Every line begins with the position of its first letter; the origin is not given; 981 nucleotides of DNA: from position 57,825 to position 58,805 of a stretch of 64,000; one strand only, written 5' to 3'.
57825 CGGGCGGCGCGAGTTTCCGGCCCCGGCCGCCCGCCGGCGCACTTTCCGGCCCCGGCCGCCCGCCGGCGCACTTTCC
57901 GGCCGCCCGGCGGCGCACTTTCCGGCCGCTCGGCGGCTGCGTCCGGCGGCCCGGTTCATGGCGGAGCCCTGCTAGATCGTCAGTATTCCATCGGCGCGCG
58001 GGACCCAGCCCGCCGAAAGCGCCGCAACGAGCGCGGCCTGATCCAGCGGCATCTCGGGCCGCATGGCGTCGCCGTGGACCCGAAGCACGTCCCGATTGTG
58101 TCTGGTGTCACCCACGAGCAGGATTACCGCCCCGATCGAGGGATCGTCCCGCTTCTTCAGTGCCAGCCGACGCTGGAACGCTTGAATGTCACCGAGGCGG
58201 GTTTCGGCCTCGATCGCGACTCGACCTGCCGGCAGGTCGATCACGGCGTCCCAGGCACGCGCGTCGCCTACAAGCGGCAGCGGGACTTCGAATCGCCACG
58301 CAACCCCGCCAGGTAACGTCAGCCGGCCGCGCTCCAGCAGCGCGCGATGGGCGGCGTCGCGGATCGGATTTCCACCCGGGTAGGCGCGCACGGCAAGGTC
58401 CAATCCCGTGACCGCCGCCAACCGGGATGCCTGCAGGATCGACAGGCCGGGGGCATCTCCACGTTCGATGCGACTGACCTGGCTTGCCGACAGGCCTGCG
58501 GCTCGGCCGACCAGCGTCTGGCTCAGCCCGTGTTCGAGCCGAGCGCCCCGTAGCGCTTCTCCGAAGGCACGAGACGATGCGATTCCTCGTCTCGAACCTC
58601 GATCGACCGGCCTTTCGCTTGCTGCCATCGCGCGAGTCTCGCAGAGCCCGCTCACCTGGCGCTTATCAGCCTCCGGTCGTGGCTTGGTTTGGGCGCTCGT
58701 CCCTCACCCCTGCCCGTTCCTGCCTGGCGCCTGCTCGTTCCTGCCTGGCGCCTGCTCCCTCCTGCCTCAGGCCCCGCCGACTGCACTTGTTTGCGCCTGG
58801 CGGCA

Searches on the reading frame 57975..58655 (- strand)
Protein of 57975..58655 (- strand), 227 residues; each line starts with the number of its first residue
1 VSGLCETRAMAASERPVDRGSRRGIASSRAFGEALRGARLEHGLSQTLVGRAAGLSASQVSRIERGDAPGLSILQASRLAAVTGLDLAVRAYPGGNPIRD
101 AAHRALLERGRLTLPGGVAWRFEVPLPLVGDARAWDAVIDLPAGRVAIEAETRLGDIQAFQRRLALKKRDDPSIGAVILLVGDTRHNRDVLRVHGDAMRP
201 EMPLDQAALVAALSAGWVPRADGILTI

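Call 9: search_protein_families(library=pfam, proteins=[window:57975-58655:-], max_evalue=1)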
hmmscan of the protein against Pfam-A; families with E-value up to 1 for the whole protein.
window:57975-58655:- (227 aa): 5 families
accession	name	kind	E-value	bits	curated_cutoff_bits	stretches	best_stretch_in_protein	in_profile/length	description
PF01381.28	HTH_3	-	1.1e-08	35.4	23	1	35-87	1-52/55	Helix-turn-helix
PF13560.12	HTH_31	-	1.5e-08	35.3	27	1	30-91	1-62/64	Helix-turn-helix domain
PF19104.5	DUF5791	-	0.016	15.8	27.4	1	31-83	5-55/124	Family of unknown function (DUF5791)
PF13413.12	HTH_25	-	0.02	15.1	24.6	1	35-68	2-35/62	Helix-turn-helix domain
PF13443.12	HTH_26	-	0.07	13.8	22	1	41-86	8-53/63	Cro/C1-type HTH DNA-binding domain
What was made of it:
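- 58395..58553 (-): XRE-type helix-turn-helix of gene 2. Pfam HTH_3 E 1e-8, 35.4 bits (call 9).
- On XRE / Cro-C1 helix-turn-helix (Pfam HTH_3, HTH_31): HTH_31 scores 35.4 and 35.3 bits against 27 (call 9).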

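Call 10: search_protein_families(library=ncbifam, proteins=[window:57975-58655:-], max_evalue=1)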
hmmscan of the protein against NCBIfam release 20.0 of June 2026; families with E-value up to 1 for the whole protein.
window:57975-58655:- (227 aa): 7 families
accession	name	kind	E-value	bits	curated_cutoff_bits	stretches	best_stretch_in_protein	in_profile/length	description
TIGR03070.1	couple_hipB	subfamily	8e-06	25.7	71.65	1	30-68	2-40/58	type II toxin-antitoxin system Y4mF family antitoxin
NF007408.0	PRK09943.1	equivalog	0.0047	16.5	211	1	29-87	6-63/185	HTH-type transcriptional regulator PuuR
NF041951.1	phage_RstR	subfamily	0.0057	16.9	80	1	31-71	3-44/108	RstR family transcriptional repressor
NF006015.0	PRK08154.1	subfamily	0.017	14.2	204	1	29-87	29-86/314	anaerobic benzoate catabolism transcriptional regulator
NF038139.1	Reg_Aceta_RamB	equivalog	0.029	13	700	1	32-87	4-58/465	acetate metabolism transcriptional regulator RamB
TIGR03830.1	CxxCG_CxxCG_HTH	subfamily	0.039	13.8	61.8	1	29-69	64-105/127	type II TA system antitoxin MqsA family protein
NF007257.0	PRK09706.1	subfamily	0.12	12.2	101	1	29-68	4-43/135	transcriptional repressor DicA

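Call 12: find_homologous_proteins(query=window:57975-58655:-)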
Query window:57975-58655:- (227 aa): 187 proteins with E <= 0.001 among 8000 candidates; the best 120 are listed.
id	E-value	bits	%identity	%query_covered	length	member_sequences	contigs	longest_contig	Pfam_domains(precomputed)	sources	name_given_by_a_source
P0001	1.2e-82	295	99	61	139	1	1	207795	-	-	-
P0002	2.4e-74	268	77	74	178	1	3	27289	-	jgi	jgi:hypothetical protein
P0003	3.5e-71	258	65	87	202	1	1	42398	PF01381.29,PF13560.13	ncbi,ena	-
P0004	4.7e-67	244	59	96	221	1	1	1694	PF01381.29,PF13560.13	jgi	jgi:transcriptional regulator with XRE-family HTH domain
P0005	3.6e-65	238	56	95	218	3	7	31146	PF13744.13,PF01381.29,PF13560.13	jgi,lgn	jgi:transcriptional regulator with XRE-family HTH domain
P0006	5.1e-65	237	56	96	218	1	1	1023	PF01381.29,PF13560.13,PF13443.13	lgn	-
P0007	8.2e-64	233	56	95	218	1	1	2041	PF01381.29,PF13560.13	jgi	jgi:transcriptional regulator with XRE-family HTH domain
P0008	1.1e-63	233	54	96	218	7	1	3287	PF01381.29,PF13560.13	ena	-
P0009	1.4e-63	233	56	96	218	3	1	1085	PF01381.29,PF13560.13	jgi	jgi:transcriptional regulator with XRE-family HTH domain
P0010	3.7e-63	231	55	96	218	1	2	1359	PF13744.13,PF01381.29,PF13560.13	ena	-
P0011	5.5e-63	231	54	96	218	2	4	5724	PF01381.29,PF13560.13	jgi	jgi:transcriptional regulator with XRE-family HTH domain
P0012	7.5e-63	230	55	95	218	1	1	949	PF13744.13,PF01381.29,PF13560.13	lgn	-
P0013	7.9e-63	230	54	96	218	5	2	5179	PF01381.29,PF13560.13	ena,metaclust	metaclust:\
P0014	8.3e-63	230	55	96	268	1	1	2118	PF01381.29,PF13560.13,PF13443.13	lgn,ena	-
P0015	2.0e-62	229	55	96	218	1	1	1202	PF01381.29,PF13560.13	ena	-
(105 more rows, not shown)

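Call 13: search_solved_structures(query=window:57975-58655:-, max_evalue=1)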
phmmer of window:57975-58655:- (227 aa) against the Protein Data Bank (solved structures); distinct sequences matched with E-value up to 1: 16.
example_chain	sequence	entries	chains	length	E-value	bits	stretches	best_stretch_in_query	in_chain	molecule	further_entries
2b5a_A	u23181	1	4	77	0.00074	22.6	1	27-83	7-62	C.BclI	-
1y7y_A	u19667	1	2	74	0.0091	19.1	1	30-88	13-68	C.AhdI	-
7nyw_A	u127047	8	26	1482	0.038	17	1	159-204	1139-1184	Chromosome partition protein MukB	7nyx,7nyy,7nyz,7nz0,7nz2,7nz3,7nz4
9gm6_A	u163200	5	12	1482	0.039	17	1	159-204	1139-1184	Chromosome partition protein MukB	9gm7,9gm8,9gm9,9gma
1zz6_A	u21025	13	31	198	0.17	14.9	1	27-102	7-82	Hydroxypropylphosphonic Acid Epoxidase | Hydroxyprophylphosphonic Acid Epoxidase | EPOXIDASE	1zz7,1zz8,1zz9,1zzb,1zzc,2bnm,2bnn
4j1x_A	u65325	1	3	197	0.17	14.9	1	27-102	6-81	Epoxidase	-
7ewc_A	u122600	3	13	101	0.18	14.9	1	14-90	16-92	Putative antitoxin HigA2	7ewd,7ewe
7n10_B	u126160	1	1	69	0.25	14.4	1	29-80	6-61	ComR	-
7n1n_B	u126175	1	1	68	0.3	14.1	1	29-80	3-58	ComR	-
8tac_A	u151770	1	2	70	0.33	14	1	24-73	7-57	DBP48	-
3kxa_A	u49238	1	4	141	0.41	13.7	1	13-85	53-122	Putative uncharacterized protein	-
8bny_A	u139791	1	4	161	0.52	13.3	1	37-71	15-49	Immunity repressor protein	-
8zkm_K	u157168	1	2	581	0.55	13.3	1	124-169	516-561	portal of release VP1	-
8zkk_A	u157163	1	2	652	0.58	13.2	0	124-169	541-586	portal gp5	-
6jq1_A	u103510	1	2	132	0.62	13.1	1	31-86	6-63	Transcriptional regulator, XRE family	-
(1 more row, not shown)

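Call 26: predict_structure(alignment_id=A1)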
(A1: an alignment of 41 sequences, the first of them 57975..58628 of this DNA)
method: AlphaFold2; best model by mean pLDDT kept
length: 218 residues; sequences in the alignment: 41
mean_pLDDT: 90.6   pTM: 0.60
mean pLDDT of the five models: 90.6, 90.7, 89.7, 88.9, 87.9
residues with pLDDT >= 90: 164; 70-90: 42; 50-70: 8; < 50: 4
segments of 3 or more residues with pLDDT < 50: 85-87
pLDDT, mean of each block of 10 residues (from residue 1): 75 88 94 97 98 95 94 86 53 92 88 89 89 95 93 95 97 96 93 95 95 97
secondary structure, 60 per line:
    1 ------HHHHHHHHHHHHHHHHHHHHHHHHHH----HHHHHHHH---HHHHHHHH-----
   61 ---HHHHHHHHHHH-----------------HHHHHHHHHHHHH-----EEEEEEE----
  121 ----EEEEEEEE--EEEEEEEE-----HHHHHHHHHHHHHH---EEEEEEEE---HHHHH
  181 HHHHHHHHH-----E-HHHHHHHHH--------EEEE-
elements in order: H7-32 H37-44 H48-55 H64-74 H92-104 E110-116 E125-132 E135-142 H148-161 E165-172 H176-189 H197-205 E214-217
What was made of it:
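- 57975..58382 (-): PD-(D/E)xK-fold domain of gene 2, with D at 58250-58248 and E-x-E at 58211-58203. Model with pLDDT 90.6 (call 26).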

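Call 29: fold_search(model_id=the predicted structure, library=pdb)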
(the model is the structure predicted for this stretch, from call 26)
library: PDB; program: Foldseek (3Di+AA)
matches with E <= 10: 624; with E <= 0.001: 9
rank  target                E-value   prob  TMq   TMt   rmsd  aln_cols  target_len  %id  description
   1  2b5a_B                4.3e-04  1.00  0.27  0.74   1.5        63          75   30  C.BclI, Control Element of the BclI Restriction-Modification System (released 2006-01-03)
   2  3f51_A                4.8e-04  1.00  0.26  0.58   0.9        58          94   26  Crystal Structure of the clp gene regulator ClgR from Corynebacterium glutamicum (released 2008-11-18)
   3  2b5a_A                6.2e-04  1.00  0.27  0.72   1.5        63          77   30  C.BclI, Control Element of the BclI Restriction-Modification System (released 2006-01-03)
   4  4pu4_D                6.6e-04  1.00  0.26  0.68   5.3        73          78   16  Shewanella oneidensis MR-1 Toxin Antitoxin System HipA, HipB and its operator DNA complex (space group P21) (released 2014-08-06)
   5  8tac_A                7.6e-04  1.00  0.28  0.83   1.5        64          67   28  Designed DNA binding protein (released 2024-08-28)
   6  3f51_B                8.1e-04  1.00  0.27  0.61   0.9        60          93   25  Crystal Structure of the clp gene regulator ClgR from Corynebacterium glutamicum (released 2008-11-18)
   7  2ofy_A                8.6e-04  1.00  0.29  0.73   4.2        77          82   27  Crystal structure of putative XRE-family transcriptional regulator from Rhodococcus sp. (released 2007-01-16)
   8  3f51_C                9.1e-04  1.00  0.26  0.61   0.8        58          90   26  Crystal Structure of the clp gene regulator ClgR from Corynebacterium glutamicum (released 2008-11-18)
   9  2b5a_C                9.1e-04  1.00  0.27  0.72   1.6        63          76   30  C.BclI, Control Element of the BclI Restriction-Modification System (released 2006-01-03)
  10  3f51_E                1.5e-03  1.00  0.26  0.58   0.9        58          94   26  Crystal Structure of the clp gene regulator ClgR from Corynebacterium glutamicum (released 2008-11-18)
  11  1y7y_B                1.6e-03  1.00  0.26  0.81   1.4        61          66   33  High-resolution crystal structure of the restriction-modification controller protein C.AhdI from Aeromonas hydrophila (released 2005-02-22)
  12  1y7y_A                1.6e-03  1.00  0.27  0.79   1.4        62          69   32  High-resolution crystal structure of the restriction-modification controller protein C.AhdI from Aeromonas hydrophila (released 2005-02-22)
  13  4pu3_C                1.6e-03  1.00  0.26  0.74   4.1        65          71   17  Shewanella oneidensis MR-1 Toxin Antitoxin System HipA, HipB and its operator DNA complex (space group P212121) (released 2014-08-06)
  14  4pu7_B                1.7e-03  1.00  0.26  0.81   1.8        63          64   17  Shewanella oneidensis Toxin Antitoxin System Antitoxin Protein HipB Resolution 1.85 (released 2014-08-06)
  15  4pu4_C                1.7e-03  1.00  0.26  0.77   1.9        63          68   17  Shewanella oneidensis MR-1 Toxin Antitoxin System HipA, HipB and its operator DNA complex (space group P21) (released 2014-08-06)
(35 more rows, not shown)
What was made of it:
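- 58395..58553 (-): Foldseek hits to C.BclI, ClgR and HipB with probability 1.0 (call 29).
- On XRE / Cro-C1 helix-turn-helix (Pfam HTH_3, HTH_31): Foldseek against C.BclI, ClgR, HipB and SinR gives probability 1.0 and rmsd 0.8-1.5 A over ~60 residues (call 29).
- Closest known: Restriction-modification controller. Same: They are the best structural and sequence matches of the HTH (calls 13, 29).
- HTH (calls 9, 29). The best structural matches of the HTH are the R-M controller proteins C.BclI and C.AhdI (calls 13, 29).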

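Call 34: find_related_loci(query=A4, collection=metagenome_contigs, flank=6000)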
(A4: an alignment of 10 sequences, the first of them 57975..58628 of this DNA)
Query A4 (218 aa) in metagenome_contigs; peptide patterns used: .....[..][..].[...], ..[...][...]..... (x = any residue, [..] = any of these).
548 stretches matched a pattern; 197 encode a relative of the query (tblastn E <= 1e-3); the best 80 are kept; 80 distinct loci.
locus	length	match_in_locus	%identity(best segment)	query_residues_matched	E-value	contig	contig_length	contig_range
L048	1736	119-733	75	14-218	3e-93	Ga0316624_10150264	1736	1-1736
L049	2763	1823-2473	60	1-218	2e-76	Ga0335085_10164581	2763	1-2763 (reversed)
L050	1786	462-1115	54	1-218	6e-72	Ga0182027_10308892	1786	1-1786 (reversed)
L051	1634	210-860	56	1-218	2e-71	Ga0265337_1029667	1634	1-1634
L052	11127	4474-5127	53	1-218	2e-68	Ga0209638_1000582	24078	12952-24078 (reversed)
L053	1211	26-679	53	1-218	2e-72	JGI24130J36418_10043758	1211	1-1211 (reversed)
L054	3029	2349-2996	55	1-216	4e-68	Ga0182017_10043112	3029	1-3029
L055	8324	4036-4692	54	1-218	8e-68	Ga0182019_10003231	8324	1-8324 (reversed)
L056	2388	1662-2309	53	1-216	3e-67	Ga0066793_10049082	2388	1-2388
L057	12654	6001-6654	52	1-218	7e-66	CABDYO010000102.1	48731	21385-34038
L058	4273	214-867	53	1-218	7e-66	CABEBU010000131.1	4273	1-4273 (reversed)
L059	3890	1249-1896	53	3-218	4e-66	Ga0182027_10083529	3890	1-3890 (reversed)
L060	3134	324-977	54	1-218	4e-66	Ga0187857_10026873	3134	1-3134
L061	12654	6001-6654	53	1-218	8e-66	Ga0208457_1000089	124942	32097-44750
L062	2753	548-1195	55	1-216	3e-66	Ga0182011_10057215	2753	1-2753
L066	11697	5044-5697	52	1-218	6e-65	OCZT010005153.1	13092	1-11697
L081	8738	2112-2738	51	1-210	2e-54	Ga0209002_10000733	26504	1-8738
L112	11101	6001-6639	48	1-215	4e-50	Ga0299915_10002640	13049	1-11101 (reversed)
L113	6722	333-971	51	5-218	6e-50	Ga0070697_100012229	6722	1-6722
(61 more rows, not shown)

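Call 53: find_encoding_contigs(protein=P0003, flank=8000, max_places=3)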
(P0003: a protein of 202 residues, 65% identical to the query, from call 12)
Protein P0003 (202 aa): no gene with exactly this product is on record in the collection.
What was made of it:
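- Tried and rejected: Tool failures. find_encoding_contigs for P0003 found nothing (call 53).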

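Call 59: search_protein_families(library=padloc, proteins=[window:57975-58628:-], max_evalue=1)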
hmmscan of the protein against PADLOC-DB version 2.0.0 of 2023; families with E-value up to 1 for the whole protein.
window:57975-58628:- (218 aa): 6 families
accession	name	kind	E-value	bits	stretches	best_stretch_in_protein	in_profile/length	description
PDLC02926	HTH_VI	-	1.4e-06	26.5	1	22-66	2-47/92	-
PDLC04142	capH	-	1.6e-05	23.9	1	20-75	5-59/103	capH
PDLC03664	Control_protein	-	0.00061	18.2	1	21-78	13-67/74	control protein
PDLC03953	RmrA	-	0.0091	13.3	1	20-76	4-59/373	-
PDLC03951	RmrA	-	0.034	11.1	1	23-59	10-46/400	-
PDLC03947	RmrA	-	0.059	10.2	1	19-61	9-52/383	-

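Call 60: search_protein_families(library=phrogs, proteins=[window:57975-58628:-], max_evalue=1)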
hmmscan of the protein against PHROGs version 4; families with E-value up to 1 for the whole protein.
window:57975-58628:- (218 aa): 21 families
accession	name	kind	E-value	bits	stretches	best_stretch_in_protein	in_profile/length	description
phrog_1373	-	transcription regulation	1.3e-07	32.7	1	21-84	63-125/166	transcriptional regulator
phrog_5823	-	transcription regulation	1.4e-06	28.7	1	18-79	3-64/404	transcriptional regulator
phrog_4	-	transcription regulation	2.9e-06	27.5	1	22-127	137-224/400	transcriptional repressor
phrog_8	-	transcription regulation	1.1e-05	26.1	1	22-78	162-212/346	transcriptional regulator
phrog_6223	-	transcription regulation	1.6e-05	25.8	1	29-71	13-54/73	transcriptional repressor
phrog_3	-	transcription regulation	2.8e-05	25.1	1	21-77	88-141/430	transcriptional repressor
phrog_2328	-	transcription regulation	6.1e-05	23.8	1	17-78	11-71/128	transcriptional repressor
phrog_6288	-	unknown function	0.00075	20.2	1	20-88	28-98/322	-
phrog_9908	-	DNA, RNA and nucleotide metabolism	0.0012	19.1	1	18-75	10-66/282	DNA binding protein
phrog_6831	-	transcription regulation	0.0034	18.3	1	31-71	15-55/68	transcriptional regulator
phrog_2439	-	transcription regulation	0.0034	17.3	1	23-75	9-60/367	transcriptional regulator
phrog_14076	-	transcription regulation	0.007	17.9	1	23-60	15-55/86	transcriptional regulator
phrog_7241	-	transcription regulation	0.033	15.2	1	25-65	65-106/122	transcriptional regulator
phrog_32768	-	unknown function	0.049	13.3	1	21-59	9-47/446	-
phrog_686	-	DNA, RNA and nucleotide metabolism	0.056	14.7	1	20-57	35-71/76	HTH DNA binding protein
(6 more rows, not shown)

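Call 67: find_homologous_proteins(query=L113:6064-6720:+, max_evalue=1e-20)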
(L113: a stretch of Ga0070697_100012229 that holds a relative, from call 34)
Query L113:6064-6720:+ (219 aa): 205 proteins with E <= 1e-20 among 8000 candidates; the best 120 are listed.
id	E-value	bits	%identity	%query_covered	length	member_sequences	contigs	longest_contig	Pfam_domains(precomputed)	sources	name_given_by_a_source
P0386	2.2e-93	330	81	88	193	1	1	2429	PF01368.28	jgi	jgi:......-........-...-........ exonuclease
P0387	8.4e-92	325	72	100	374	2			PF01368.28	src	-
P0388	3.1e-90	319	73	100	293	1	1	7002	PF01368.28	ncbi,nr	ncbi:MAG: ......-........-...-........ exonuclease, partial [Chloroflexota bacterium]|nr:single-stra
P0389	1.4e-89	317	72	100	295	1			PF01368.28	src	-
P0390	4.1e-89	316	72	100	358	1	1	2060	PF01368.28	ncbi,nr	ncbi:MAG TPA: DHH family phosphoesterase, partial [Candidatus Deferrimicrobium sp.]|nr:DHH family ph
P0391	1.6e-88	314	71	100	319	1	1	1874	PF01368.28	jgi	jgi:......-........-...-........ exonuclease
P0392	3.9e-86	306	73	96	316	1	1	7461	PF01368.28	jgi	-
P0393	6.1e-85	302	71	100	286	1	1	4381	PF01368.28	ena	-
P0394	1.5e-83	298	69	97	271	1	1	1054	PF01368.28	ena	-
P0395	4.5e-81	290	76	82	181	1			PF01368.28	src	-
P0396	1.3e-80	288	65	100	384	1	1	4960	PF01368.28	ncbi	ncbi:MAG: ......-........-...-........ exonuclease RecJ, partial [Chloroflexota bacterium]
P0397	6.1e-80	286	70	91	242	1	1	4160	PF01368.28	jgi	-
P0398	5.4e-79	283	64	100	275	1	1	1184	PF01368.28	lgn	-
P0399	2.7e-78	280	66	96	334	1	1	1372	PF01368.28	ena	-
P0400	4.0e-77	277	63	100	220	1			PF01368.28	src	-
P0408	2.3e-73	264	62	100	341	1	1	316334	PF01368.28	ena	-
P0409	4.7e-73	263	63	100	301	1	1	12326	PF01368.28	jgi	jgi:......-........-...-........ exonuclease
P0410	5.9e-73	263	62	100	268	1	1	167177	PF01368.28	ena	-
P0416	5.0e-72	260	61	99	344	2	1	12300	PF01368.28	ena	-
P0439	6.9e-66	240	59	100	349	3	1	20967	PF01368.28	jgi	-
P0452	1.0e-62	230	56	95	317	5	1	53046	PF01368.28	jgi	jgi:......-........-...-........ exonuclease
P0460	2.9e-61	225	56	100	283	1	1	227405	PF01368.28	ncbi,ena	-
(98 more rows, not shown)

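Call 68: find_encoding_contigs(protein=P0408, flank=1500, max_places=2)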
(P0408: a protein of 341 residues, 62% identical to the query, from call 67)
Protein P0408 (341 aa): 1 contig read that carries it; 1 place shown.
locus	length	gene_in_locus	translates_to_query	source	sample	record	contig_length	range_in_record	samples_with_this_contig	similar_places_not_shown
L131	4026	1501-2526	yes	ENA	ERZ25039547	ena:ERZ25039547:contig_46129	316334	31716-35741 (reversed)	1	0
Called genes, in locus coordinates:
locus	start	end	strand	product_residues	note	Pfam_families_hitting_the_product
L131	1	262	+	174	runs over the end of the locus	PF02355:SecD_SecF_C, PF03176:MMPL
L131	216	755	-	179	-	-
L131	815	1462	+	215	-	PF02355:SecD_SecF_C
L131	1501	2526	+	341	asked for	PF01368:DHH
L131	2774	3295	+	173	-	PF17768:RecJ_OB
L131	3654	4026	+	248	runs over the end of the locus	PF25174:Beta-prop_THOC3 (faint), PF26549:Tricorn_N (faint), PF26550:Tricorn_2nd (faint)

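Call 69: find_encoding_contigs(protein=P0410, flank=1500, max_places=2)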
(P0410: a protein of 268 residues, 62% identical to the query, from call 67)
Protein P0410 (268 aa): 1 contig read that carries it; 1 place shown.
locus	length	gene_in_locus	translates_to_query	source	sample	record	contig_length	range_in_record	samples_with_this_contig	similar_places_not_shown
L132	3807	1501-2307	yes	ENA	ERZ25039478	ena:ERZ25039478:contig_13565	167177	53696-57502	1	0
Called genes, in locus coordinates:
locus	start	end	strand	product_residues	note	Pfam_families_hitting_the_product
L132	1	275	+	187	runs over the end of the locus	PF02355:SecD_SecF_C, PF03176:MMPL (weak)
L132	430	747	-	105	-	-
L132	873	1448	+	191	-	PF02355:SecD_SecF_C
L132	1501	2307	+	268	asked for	PF01368:DHH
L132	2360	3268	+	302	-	PF02272:DHHA1, PF17768:RecJ_OB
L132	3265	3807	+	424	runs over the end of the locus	PF00930:DPPIV_N (faint), PF23381:Beta-prop_IFT122_1st (faint), PF25174:Beta-prop_THOC3 (faint), PF07676:PD40 (faint), PF26549:Tricorn_N, PF26550:Tricorn_2nd (weak)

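Call 70: find_encoding_contigs(protein=P0460, flank=1500, max_places=2)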
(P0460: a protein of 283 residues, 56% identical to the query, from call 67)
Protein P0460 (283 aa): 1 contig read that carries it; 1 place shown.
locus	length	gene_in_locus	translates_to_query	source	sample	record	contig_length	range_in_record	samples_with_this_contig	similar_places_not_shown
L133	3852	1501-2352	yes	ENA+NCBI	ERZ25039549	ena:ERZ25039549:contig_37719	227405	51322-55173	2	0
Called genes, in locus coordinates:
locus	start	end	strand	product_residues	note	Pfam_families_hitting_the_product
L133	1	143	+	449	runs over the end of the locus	PF21760:SecD_1st, PF22599:SecDF_P1_head, PF03176:MMPL, PF02355:SecD_SecF_C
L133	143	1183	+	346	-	PF02355:SecD_SecF_C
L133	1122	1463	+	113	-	PF02355:SecD_SecF_C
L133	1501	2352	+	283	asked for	PF01368:DHH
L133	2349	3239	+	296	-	PF02272:DHHA1, PF17768:RecJ_OB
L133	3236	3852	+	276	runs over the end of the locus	PF07676:PD40 (weak)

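Call 71: find_encoding_contigs(protein=P0409, flank=1500, max_places=2)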
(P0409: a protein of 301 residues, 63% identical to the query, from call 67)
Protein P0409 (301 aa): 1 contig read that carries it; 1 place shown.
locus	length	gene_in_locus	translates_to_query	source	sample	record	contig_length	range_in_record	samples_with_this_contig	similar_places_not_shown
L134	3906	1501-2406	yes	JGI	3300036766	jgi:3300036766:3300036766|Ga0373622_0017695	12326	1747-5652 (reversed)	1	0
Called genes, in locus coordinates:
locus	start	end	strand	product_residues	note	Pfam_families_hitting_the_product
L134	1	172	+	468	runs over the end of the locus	PF21760:SecD_1st, PF22599:SecDF_P1_head, PF02355:SecD_SecF_C, PF03176:MMPL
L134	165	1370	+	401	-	-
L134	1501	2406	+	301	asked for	PF01368:DHH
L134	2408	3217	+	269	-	PF02272:DHHA1, PF17768:RecJ_OB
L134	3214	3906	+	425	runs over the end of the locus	PF07676:PD40 (faint), PF26549:Tricorn_N (weak), PF26550:Tricorn_2nd (weak)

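Call 72: find_encoding_contigs(protein=P0416, flank=1500, max_places=2)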
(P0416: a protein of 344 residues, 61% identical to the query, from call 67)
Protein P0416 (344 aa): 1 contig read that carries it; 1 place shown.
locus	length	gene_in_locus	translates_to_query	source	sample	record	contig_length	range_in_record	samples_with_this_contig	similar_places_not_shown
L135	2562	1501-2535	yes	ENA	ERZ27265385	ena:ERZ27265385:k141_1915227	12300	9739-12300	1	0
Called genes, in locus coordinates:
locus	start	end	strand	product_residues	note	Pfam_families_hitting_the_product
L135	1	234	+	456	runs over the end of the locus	PF21760:SecD_1st, PF22599:SecDF_P1_head, PF02355:SecD_SecF_C, PF03176:MMPL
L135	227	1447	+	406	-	-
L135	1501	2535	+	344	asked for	PF01368:DHH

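Call 73: find_encoding_contigs(protein=P0439, flank=1500, max_places=2)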
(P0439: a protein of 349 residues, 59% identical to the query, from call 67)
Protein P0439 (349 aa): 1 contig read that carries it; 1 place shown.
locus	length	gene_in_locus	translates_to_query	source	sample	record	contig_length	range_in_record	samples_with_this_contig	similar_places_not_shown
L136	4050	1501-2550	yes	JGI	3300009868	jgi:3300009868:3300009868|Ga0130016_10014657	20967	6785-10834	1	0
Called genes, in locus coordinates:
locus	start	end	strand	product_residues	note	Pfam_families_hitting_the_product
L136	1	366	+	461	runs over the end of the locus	PF21760:SecD_1st, PF22599:SecDF_P1_head, PF02355:SecD_SecF_C, PF03176:MMPL (weak)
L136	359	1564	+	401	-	PF02355:SecD_SecF_C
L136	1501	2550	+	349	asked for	PF01368:DHH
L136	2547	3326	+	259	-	PF17768:RecJ_OB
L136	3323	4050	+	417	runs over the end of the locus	PF10647:Gmad1 (faint), PF00930:DPPIV_N (faint), PF07676:PD40 (faint), PF25174:Beta-prop_THOC3 (faint), PF26550:Tricorn_2nd (faint), PF26549:Tricorn_N (weak)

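Call 74: find_encoding_contigs(protein=P0452, flank=1500, max_places=2)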
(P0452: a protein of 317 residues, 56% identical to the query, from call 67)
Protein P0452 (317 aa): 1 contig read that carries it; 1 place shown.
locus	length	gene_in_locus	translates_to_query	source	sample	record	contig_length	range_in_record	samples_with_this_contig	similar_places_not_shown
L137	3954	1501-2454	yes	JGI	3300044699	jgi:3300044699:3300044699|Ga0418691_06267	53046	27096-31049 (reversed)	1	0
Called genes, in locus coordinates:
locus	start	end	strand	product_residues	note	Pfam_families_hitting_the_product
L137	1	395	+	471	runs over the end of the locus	PF21760:SecD_1st, PF22599:SecDF_P1_head, PF02355:SecD_SecF_C, PF03176:MMPL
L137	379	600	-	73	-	-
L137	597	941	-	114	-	-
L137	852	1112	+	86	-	-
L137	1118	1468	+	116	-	PF02355:SecD_SecF_C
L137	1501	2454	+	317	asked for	PF01368:DHH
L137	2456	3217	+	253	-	PF02272:DHHA1, PF17768:RecJ_OB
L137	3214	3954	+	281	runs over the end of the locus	PF00215:OMPdecase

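Call 80: search_protein_families(library=pfam, proteins=[L066:2752-4545:+, L112:4998-6011:-, L081:4683-6647:-], max_evalue=0.001)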
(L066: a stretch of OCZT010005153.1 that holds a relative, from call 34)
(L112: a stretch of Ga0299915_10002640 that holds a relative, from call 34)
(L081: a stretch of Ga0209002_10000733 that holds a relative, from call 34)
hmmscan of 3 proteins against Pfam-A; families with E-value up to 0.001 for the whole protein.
L066:2752-4545:+ (598 aa): 4 families
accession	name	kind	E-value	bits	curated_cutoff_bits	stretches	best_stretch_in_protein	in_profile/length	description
PF04539.22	Sigma70_r3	-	3.4e-25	88.4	25.3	1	438-520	1-77/78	Sigma-70 region 3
PF04542.20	Sigma70_r2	-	7e-24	83.8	24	1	361-429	3-71/71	Sigma-70 region 2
PF04545.22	Sigma70_r4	-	1.6e-19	69.6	24.1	1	533-586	1-50/50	Sigma-70, region 4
PF00140.25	Sigma70_r1_2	-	9.4e-16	57.9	22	1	142-174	1-33/34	Sigma-70 factor, region 1.2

L112:4998-6011:- (338 aa): 1 family
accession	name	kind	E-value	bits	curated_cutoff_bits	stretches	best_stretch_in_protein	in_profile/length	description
PF00581.25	Rhodanese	-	1e-24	87.4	22.2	2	62-180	2-101/102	Rhodanese-like domain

L081:4683-6647:- (655 aa): 6 families
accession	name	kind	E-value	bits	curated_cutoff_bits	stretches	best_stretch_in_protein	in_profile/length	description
PF08275.17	DNAG_N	-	3.2e-34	118.2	26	1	125-259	1-128/128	DNA primase catalytic core, N-terminal domain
PF01807.25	Zn_ribbon_DnaG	-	3.5e-32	110.6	24.9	1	14-104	6-96/98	CHC2 zinc finger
PF10410.14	DnaB_bind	-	3.6e-12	46.8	20.6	1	384-438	1-55/56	DnaB-helicase binding domain of primase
PF13155.12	Toprim_2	-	1.3e-11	45.2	22.1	1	269-366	1-88/88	Toprim-like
PF13662.12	Toprim_4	-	2.8e-10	40.7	25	1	267-326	2-68/85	Toprim domain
PF01751.28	Toprim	-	1.4e-07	32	23.1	1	268-332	2-80/96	Toprim domain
